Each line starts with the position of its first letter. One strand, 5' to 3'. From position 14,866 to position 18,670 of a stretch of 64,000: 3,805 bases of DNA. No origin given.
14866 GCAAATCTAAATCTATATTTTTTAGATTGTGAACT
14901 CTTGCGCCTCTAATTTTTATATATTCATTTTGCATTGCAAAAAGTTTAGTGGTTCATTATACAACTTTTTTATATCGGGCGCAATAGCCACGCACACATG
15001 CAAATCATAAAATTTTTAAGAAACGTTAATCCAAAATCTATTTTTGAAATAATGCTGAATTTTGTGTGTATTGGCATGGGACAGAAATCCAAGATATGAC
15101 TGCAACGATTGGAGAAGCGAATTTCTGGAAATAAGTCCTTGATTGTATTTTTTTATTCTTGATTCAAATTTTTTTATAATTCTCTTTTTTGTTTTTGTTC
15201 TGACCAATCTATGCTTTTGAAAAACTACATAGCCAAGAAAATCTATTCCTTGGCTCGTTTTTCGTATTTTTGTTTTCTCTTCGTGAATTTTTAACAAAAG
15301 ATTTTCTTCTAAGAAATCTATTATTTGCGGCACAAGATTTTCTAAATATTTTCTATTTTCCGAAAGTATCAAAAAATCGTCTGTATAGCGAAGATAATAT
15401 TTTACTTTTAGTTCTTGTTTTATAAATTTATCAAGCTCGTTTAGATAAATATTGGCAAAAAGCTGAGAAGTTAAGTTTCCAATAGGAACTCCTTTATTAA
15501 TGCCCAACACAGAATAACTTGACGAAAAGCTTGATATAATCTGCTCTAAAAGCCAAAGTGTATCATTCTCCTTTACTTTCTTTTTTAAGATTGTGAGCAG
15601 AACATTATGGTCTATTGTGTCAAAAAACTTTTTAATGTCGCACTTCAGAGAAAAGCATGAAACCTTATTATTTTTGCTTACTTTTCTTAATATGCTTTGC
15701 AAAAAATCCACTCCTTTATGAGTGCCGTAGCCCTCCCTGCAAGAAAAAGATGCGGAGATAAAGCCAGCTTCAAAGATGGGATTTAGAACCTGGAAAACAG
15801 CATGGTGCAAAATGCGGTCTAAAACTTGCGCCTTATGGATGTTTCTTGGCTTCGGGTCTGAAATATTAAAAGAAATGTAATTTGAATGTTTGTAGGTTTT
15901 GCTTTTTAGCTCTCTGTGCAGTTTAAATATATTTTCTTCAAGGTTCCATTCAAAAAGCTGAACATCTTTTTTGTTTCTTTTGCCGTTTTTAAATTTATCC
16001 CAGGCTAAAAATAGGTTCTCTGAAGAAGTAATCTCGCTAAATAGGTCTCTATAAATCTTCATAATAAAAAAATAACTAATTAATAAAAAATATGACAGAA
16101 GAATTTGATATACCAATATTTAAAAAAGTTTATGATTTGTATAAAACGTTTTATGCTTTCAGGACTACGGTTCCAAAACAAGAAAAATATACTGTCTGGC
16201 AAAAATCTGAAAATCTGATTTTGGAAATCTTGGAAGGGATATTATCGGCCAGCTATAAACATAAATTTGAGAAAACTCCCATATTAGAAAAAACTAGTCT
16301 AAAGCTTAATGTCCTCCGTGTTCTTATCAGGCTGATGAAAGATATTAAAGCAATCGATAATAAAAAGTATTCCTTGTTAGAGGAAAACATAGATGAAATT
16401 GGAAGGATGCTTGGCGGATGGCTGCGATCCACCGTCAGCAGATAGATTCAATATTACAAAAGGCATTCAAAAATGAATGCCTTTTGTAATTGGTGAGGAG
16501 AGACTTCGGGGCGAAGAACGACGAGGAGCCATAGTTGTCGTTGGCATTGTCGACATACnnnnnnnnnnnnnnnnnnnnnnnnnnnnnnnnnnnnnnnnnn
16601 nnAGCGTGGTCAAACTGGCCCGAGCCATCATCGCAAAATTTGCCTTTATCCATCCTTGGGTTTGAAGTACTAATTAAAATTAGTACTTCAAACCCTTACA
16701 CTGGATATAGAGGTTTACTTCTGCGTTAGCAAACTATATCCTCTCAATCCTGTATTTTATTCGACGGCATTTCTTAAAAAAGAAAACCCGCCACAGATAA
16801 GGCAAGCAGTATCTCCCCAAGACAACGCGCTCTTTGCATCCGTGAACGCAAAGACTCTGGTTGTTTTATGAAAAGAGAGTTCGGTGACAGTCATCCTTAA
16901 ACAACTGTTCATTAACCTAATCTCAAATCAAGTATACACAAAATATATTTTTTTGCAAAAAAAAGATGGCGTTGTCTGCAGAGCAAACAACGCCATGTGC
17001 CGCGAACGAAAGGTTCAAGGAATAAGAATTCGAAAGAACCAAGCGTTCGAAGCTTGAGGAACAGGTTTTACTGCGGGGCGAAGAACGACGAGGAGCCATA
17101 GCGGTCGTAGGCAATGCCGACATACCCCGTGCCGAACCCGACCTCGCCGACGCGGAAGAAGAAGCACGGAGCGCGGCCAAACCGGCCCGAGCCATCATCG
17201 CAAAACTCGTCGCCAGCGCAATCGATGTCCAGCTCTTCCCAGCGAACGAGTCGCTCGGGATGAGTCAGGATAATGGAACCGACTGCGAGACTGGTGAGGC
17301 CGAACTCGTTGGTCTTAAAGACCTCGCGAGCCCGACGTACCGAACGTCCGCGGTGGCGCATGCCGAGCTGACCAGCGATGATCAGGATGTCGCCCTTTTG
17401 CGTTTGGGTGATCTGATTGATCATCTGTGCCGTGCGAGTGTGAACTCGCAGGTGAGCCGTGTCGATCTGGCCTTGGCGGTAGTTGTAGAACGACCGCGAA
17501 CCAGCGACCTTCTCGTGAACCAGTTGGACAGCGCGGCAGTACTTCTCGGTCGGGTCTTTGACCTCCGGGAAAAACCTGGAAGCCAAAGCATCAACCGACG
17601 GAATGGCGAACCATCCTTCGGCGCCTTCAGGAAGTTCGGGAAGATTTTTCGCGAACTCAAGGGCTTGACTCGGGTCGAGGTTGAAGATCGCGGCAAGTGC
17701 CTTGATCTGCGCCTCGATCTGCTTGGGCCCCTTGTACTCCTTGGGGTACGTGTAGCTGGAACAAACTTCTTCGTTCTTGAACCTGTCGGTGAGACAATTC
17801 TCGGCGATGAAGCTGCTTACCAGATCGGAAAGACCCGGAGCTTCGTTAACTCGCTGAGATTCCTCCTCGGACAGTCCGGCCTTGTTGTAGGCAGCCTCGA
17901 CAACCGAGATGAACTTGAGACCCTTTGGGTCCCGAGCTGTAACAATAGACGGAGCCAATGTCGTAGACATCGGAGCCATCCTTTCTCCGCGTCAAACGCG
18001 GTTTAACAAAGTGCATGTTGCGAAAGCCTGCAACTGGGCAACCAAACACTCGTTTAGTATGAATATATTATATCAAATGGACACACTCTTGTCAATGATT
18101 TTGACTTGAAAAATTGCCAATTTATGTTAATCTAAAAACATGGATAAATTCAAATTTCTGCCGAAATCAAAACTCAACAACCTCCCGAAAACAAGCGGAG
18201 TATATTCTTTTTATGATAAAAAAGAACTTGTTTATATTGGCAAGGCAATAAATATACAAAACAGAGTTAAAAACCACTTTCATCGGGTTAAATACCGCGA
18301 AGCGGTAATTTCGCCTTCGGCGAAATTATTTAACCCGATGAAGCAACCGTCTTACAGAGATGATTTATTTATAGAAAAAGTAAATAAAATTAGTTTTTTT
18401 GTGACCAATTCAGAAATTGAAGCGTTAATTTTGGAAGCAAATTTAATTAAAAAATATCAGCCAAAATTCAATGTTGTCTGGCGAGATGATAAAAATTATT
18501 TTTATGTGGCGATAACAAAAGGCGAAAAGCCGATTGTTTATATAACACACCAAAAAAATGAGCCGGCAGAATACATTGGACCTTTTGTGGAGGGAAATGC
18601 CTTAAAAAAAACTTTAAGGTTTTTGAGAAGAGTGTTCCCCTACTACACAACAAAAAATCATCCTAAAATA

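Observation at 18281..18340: A 60-nt palindromic element inserted in frame in the GIY-YIG domain of uvrC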

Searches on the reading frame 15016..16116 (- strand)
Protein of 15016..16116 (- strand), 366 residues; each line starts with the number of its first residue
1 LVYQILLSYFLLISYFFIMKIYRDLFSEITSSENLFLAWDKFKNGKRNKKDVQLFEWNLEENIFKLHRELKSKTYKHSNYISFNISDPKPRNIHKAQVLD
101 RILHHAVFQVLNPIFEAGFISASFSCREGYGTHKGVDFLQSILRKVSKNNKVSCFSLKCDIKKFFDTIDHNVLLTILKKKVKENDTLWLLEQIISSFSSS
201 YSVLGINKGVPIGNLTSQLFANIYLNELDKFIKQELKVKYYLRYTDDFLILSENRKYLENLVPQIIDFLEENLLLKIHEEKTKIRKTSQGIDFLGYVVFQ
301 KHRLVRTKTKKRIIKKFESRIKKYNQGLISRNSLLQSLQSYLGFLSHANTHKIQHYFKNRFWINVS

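Call 10: search_protein_families(library=pfam, proteins=[window:15016-16116:-])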
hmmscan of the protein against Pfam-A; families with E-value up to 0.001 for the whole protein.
window:15016-16116:- (366 aa): 1 family
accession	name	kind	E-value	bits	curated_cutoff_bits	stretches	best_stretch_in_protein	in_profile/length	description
PF00078.32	RVT_1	-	3.8e-25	89.2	29.6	1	89-297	8-204/205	Reverse transcriptase (RNA-dependent DNA polymerase)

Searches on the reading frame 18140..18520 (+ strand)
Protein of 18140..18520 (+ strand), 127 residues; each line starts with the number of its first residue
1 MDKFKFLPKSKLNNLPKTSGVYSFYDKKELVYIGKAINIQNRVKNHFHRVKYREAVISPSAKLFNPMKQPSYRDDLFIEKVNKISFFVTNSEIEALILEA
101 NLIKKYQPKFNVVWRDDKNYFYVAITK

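Call 50: search_solved_structures(query=window:18140-18520:+, show_alignments=3, max_evalue=0.01)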
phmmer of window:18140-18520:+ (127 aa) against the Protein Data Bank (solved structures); distinct sequences matched with E-value up to 0.01: 7.
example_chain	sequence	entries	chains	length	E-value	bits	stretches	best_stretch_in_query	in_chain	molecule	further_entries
1yd6_A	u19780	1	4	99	7.8e-15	58.4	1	76-120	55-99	UvrC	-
1ycz_A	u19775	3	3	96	2.9e-11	46.8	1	78-116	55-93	UvrABC system protein C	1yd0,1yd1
1yd3_A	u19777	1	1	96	4.7e-11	46.1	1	78-116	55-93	UvrABC system protein C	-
1yd2_A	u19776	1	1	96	9.2e-11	45.2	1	78-116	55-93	UvrABC system protein C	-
1yd4_A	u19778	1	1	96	9.2e-11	45.2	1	78-116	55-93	UvrABC system protein C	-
1yd5_A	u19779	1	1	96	3.1e-10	43.5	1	78-116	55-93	UvrABC system protein C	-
2lwf_A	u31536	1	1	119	0.0024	21.3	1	5-50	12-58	Monothiol glutaredoxin-S16, chloroplastic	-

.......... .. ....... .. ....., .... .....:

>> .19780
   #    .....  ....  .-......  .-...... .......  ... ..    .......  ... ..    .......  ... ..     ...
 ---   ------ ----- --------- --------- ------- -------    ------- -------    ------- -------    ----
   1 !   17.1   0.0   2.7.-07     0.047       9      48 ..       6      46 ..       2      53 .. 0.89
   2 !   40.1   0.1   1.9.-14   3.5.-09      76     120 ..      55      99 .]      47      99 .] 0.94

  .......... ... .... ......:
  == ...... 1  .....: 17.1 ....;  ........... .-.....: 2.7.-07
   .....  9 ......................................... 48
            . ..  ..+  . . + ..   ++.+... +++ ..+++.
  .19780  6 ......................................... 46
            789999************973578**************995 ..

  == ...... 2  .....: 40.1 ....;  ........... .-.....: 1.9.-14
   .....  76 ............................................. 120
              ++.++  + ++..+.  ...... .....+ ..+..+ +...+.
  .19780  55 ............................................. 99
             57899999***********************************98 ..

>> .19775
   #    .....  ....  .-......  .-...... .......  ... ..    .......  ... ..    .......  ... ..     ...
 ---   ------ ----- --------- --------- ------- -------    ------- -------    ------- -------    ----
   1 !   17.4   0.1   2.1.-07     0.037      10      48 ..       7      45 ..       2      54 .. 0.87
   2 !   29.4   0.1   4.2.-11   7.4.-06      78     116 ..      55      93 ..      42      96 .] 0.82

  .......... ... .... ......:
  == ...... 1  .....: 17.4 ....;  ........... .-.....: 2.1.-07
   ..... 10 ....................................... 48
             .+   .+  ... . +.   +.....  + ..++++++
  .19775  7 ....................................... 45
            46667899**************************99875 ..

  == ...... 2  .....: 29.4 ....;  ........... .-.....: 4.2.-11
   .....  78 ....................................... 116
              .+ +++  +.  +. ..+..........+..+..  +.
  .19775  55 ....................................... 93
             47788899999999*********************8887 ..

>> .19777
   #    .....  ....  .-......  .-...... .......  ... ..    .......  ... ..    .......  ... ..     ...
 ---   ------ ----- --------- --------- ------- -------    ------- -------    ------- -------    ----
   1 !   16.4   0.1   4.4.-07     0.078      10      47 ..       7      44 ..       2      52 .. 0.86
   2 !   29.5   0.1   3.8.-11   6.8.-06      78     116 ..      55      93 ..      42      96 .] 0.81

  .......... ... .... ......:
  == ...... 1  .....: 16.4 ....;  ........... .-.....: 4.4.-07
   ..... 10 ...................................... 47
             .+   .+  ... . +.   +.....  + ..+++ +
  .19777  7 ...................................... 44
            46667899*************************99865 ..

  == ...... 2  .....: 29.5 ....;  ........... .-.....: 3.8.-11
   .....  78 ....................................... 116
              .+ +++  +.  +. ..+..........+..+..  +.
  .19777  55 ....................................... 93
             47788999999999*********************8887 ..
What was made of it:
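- The alignment to solved structures splits in two: query 9-48 matches chain 6-46, and query 76-120 matches chain 55-99 (call 50).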
